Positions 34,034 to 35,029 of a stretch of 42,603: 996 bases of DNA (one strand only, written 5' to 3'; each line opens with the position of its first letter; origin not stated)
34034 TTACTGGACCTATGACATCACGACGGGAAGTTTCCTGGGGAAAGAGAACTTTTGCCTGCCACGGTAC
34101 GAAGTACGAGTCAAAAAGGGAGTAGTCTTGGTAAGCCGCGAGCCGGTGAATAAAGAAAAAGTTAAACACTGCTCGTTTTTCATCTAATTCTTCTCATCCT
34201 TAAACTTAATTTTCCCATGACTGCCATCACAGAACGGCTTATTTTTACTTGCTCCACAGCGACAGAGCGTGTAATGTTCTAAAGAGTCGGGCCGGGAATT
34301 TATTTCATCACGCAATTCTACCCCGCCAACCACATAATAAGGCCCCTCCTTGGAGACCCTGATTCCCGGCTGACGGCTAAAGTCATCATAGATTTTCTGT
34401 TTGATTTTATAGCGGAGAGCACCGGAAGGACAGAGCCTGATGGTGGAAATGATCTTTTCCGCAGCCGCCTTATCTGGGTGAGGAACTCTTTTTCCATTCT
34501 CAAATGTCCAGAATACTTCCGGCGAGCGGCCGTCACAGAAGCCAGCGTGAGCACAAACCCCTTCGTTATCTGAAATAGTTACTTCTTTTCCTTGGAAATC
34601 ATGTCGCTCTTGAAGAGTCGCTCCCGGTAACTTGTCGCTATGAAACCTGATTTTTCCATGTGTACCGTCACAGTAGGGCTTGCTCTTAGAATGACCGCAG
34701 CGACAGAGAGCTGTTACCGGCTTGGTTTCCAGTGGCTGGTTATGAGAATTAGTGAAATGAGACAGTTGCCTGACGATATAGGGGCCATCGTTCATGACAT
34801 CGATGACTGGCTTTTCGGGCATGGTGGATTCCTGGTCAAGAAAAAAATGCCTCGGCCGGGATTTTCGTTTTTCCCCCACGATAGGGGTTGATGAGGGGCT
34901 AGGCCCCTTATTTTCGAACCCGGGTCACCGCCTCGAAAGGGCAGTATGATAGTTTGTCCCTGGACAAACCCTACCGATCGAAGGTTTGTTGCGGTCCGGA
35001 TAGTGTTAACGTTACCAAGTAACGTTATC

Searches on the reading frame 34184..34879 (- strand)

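Call 40: search_protein_families(library=pfam, proteins=[window:34184-34879:-], max_evalue=0.00001)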
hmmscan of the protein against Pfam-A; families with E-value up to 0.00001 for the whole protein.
window:34184-34879:- (231 aa): 2 families
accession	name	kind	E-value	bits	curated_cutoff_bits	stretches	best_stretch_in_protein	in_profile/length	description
PF09360.15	zf-CDGSH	-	1.5e-30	105.7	29.5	2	178-221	1-47/48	Iron-binding zinc finger CDGSH type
PF06902.16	Fer4_19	-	3.9e-15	56.1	24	1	96-157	2-61/64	Divergent 4Fe-4S mono-cluster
